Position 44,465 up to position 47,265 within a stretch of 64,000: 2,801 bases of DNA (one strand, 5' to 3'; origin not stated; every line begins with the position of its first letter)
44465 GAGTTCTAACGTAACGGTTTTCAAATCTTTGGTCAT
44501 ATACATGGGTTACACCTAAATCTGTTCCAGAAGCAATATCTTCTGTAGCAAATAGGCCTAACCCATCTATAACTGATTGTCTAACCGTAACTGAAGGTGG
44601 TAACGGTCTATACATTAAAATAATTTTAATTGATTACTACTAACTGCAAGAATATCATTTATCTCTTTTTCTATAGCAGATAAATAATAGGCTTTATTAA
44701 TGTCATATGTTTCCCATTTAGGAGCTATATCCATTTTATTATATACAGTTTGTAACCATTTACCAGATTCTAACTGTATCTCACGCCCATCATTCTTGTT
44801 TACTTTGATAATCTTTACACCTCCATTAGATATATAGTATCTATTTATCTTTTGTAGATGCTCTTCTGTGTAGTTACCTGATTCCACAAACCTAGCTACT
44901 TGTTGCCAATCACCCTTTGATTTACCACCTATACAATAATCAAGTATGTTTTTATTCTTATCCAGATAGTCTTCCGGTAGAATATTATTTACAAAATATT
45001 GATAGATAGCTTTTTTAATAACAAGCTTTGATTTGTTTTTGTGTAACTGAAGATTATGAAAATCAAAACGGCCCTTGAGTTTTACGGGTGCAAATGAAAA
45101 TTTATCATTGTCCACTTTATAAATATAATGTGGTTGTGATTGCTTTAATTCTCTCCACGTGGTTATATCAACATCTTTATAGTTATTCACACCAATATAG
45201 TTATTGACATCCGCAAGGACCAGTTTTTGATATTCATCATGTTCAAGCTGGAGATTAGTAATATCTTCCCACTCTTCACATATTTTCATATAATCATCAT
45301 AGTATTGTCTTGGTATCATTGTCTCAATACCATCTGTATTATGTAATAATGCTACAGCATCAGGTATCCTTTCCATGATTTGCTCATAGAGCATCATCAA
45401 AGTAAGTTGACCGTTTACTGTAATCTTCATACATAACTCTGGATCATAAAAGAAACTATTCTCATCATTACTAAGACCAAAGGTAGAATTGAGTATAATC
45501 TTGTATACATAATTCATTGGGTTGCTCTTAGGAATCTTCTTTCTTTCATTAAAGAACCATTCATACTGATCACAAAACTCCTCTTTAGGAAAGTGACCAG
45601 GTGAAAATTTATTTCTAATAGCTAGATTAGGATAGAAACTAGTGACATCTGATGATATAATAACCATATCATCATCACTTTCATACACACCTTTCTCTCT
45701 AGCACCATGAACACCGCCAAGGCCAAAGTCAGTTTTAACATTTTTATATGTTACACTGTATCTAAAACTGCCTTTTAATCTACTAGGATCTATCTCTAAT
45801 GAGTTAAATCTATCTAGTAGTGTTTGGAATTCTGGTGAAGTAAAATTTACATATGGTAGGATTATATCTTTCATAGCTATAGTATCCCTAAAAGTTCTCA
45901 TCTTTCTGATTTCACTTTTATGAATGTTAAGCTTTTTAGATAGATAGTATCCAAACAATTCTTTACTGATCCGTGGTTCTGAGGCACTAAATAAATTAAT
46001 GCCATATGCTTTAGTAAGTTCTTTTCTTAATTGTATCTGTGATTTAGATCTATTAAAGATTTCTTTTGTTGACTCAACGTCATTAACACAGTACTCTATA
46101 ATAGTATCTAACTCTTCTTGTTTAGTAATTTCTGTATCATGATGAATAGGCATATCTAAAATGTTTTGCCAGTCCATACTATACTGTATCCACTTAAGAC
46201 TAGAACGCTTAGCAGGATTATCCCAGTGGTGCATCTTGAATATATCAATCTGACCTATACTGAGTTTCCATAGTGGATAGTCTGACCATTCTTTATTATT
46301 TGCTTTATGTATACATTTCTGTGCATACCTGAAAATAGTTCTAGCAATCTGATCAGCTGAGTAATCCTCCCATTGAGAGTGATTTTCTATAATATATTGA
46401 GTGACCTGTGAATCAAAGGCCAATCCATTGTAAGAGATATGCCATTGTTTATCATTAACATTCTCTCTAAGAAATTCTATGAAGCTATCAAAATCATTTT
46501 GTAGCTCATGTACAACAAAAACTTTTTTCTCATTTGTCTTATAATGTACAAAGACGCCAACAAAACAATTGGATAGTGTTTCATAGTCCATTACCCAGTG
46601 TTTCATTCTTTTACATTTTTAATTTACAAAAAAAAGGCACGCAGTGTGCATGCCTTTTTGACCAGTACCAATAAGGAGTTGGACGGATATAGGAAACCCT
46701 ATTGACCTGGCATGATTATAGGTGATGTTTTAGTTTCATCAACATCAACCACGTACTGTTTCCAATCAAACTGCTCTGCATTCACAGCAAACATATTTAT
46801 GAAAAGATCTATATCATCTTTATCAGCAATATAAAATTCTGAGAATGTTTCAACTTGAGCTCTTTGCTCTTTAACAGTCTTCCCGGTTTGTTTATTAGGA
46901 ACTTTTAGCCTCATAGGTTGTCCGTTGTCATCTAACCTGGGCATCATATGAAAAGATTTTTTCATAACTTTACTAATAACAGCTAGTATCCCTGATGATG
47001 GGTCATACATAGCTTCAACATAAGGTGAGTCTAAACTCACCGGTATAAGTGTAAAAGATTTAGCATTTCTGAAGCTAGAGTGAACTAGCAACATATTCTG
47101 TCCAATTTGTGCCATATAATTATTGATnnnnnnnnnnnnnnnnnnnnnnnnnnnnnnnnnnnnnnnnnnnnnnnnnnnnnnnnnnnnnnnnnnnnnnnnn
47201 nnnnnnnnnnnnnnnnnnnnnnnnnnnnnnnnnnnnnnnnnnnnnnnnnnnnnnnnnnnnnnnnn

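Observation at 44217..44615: Minimal SET-domain methyltransferase co-transcribed with the DNA polymerase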

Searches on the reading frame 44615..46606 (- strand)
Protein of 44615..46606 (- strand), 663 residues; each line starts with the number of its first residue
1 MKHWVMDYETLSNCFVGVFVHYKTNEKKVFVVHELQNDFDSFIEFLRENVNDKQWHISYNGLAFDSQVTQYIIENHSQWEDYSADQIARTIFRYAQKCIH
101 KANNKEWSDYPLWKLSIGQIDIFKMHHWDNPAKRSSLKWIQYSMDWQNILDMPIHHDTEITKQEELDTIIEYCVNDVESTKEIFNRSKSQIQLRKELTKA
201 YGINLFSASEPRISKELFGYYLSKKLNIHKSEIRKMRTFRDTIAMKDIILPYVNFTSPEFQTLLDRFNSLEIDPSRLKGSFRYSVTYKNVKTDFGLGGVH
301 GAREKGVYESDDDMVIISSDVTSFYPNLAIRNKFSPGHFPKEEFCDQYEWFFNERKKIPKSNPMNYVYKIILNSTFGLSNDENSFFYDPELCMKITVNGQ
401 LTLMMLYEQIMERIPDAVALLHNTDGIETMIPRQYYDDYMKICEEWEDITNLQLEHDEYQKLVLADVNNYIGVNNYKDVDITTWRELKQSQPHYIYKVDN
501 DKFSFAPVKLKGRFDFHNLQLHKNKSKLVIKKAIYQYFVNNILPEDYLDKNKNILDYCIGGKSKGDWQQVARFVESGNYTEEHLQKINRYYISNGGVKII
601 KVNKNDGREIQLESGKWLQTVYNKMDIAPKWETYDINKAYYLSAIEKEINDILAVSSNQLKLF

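Call 3: search_protein_families(library=pfam, proteins=[window:44615-46606:-], max_evalue=0.1)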
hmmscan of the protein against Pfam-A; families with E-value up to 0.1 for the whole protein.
window:44615-46606:- (663 aa): 1 family
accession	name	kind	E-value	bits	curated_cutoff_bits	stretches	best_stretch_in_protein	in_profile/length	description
PF13482.12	RNase_H_2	-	0.014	15.8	22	1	15-185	19-162/165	RNase_H superfamily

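Call 4: search_protein_families(library=phrogs, proteins=[window:44615-46606:-], max_evalue=0.01)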
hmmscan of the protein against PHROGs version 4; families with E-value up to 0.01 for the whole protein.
window:44615-46606:- (663 aa): 4 families
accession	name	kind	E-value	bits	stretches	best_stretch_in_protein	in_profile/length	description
phrog_1252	-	DNA, RNA and nucleotide metabolism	1.2e-134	451.3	1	2-658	53-657/663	DNA polymerase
phrog_18505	-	DNA, RNA and nucleotide metabolism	2.8e-34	119.9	2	334-481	7-153/349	DNA polymerase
phrog_262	-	DNA, RNA and nucleotide metabolism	1.5e-07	30.9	1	355-414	503-562/856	DNA polymerase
phrog_15833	-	DNA, RNA and nucleotide metabolism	2.7e-06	28.2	1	516-602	13-101/192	DNA polymerase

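Call 8: search_dna_similar(query=window:44615-46606:-, collection=phages, mode=protein, max_rows=25)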
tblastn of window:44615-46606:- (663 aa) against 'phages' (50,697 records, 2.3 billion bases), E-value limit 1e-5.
Records with a match: 887; places in all: 892; records where one place covers at least 80% of the query: 414.
Best place of each record, by identity: <60% 887.
By first word of the organism name: Rheinheimera 115; Pseudomonas 98; Enterococcus 94; Vibrio 90; Klebsiella 77; Escherichia 56; uncultured 41; Flavobacterium 29; Leuconostoc 29; Rhizobium 27; and 60 more.
By host as written in the record: - 126; Rheinheimera sp. BAL341 115; Klebsiella pneumoniae 46; Enterococcus faecalis 31; Pseudomonas aeruginosa 31; Escherichia coli 23; Stenotrophomonas maltophilia 14; Flavobacterium psychrophilum 950106-1/1 12; and 251 more.
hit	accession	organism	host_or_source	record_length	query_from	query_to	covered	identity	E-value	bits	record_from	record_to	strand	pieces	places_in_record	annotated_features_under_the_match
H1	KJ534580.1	Nitrincola phage 1M3-16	Nitrincola sp. M3-16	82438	2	652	98%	33.0%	1e-47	292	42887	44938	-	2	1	putative DNA polymerase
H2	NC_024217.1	Nitrincola phage 1M3-16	Nitrincola sp. M3-16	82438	2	652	98%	33.0%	1e-47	292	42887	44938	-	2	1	DNA polymerase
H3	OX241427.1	Vibrio phage 141O35-1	Oyster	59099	5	602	90%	34.6%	2e-88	308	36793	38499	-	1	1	ribonuclease H-like domain protein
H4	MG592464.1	Vibrio phage 1.089.O._10N.261.51.F9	Vibrio lentus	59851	5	602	90%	34.5%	2e-88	307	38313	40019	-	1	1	hypothetical protein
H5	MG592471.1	Vibrio phage 1.098.O._10N.286.51.B9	Vibrio lentus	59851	5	602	90%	34.5%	2e-88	307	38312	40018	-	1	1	hypothetical protein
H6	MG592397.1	Vibrio phage 1.012.O._10N.261.48.C12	Vibrio lentus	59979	5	602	90%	34.5%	2e-88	307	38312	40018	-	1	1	hypothetical protein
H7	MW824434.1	Vibrio phage PS65A.1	Vibrio crassostreae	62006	5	602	90%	34.5%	7e-88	306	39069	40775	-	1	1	hypothetical protein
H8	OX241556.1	Vibrio phage 141E35-1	Seawater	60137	7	602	90%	34.6%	4e-88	307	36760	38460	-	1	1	ribonuclease H-like domain protein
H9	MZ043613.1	Acinetobacter phage TaPaz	Acinetobacter baumannii NIPH601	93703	4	647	97%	32.0%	2e-43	293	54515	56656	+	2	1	DNA polymerase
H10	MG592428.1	Vibrio phage 1.046.O._10N.286.52.E3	Vibrio splendidus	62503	5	602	90%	34.3%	2e-88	308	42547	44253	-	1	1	ribonuclease H-like domain protein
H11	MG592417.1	Vibrio phage 1.033.O._10N.222.49.B8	Vibrio lentus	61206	5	602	90%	34.3%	9e-88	306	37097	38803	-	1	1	hypothetical protein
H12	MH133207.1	Acinetobacter phage vB_AbaM_B9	Acinetobacter baumannii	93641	4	647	97%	31.9%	8e-43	289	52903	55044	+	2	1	hypothetical protein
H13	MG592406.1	Vibrio phage 1.022.O._10N.286.45.A10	Vibrio splendidus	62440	5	602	90%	34.2%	4e-87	304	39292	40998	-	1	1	ribonuclease H-like domain protein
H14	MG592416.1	Vibrio phage 1.032.O._10N.261.54.F5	Vibrio splendidus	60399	5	602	90%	34.2%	7e-87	303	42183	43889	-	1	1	hypothetical protein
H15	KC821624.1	Cellulophaga phage phi14:2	Cellulophaga baltica #14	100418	4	652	96%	32.0%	5e-39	321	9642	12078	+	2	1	putative DNA polymerase (x2) | hypothetical protein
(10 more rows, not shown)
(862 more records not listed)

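Call 19: search_solved_structures(query=window:44615-46606:-, max_evalue=0.1)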
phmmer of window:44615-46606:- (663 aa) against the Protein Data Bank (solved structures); distinct sequences matched with E-value up to 0.1: 0.

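Call 49: search_protein_families(library=ncbifam, proteins=[window:44615-46606:-], max_evalue=0.01)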
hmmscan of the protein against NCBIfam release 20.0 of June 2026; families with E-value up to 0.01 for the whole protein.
window:44615-46606:- (663 aa): 0 families

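Call 75: search_solved_structures(query=window:44615-46606:-, max_evalue=10, show_alignments=2)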
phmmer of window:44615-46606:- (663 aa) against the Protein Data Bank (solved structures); distinct sequences matched with E-value up to 10: 3.
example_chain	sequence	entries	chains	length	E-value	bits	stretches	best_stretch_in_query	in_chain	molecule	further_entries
7kjk_A5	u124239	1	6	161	0.15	13.7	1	159-228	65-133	Tail terminator protein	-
1q8i_A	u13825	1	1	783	0.56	11.7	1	350-403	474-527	DNA polymerase II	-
3k57_A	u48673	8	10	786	0.57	11.7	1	350-403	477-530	DNA polymerase II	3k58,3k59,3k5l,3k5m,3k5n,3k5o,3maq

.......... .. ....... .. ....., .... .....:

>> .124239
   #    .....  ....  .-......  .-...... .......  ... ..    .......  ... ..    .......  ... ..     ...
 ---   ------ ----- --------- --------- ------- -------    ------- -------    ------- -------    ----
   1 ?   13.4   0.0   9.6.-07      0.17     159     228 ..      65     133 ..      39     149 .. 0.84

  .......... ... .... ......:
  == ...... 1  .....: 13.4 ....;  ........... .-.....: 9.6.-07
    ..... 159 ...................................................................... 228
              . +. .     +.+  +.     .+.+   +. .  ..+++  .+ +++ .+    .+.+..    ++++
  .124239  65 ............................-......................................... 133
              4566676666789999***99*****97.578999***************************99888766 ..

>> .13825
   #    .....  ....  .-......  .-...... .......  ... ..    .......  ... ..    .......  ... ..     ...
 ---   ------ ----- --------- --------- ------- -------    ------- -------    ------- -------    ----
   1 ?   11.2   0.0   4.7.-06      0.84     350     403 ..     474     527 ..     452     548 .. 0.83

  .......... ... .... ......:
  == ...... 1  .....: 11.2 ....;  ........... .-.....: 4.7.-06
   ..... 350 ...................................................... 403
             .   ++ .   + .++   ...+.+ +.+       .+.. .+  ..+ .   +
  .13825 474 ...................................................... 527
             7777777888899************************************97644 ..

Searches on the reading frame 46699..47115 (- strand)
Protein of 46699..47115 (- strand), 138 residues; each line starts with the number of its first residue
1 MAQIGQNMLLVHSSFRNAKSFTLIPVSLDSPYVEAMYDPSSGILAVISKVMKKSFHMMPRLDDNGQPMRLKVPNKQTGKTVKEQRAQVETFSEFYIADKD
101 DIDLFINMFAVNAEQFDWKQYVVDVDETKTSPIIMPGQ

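Call 3: search_protein_families(library=pfam, proteins=[window:46699-47115:-], max_evalue=0.1)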
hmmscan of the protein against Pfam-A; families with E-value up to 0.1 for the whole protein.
window:46699-47115:- (138 aa): 1 family
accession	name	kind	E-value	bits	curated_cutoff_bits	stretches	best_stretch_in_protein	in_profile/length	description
PF03828.24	PAP_assoc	-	0.096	13.4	22.6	0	103-129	4-30/60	Cid1 family poly A polymerase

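Call 4: search_protein_families(library=phrogs, proteins=[window:46699-47115:-], max_evalue=0.01)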
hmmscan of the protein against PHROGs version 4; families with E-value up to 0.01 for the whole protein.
window:46699-47115:- (138 aa): 0 families

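Call 50: search_protein_families(library=padloc, proteins=[window:46699-47115:-], max_evalue=0.01)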
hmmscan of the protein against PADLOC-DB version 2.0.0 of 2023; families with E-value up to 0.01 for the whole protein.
window:46699-47115:- (138 aa): 0 families
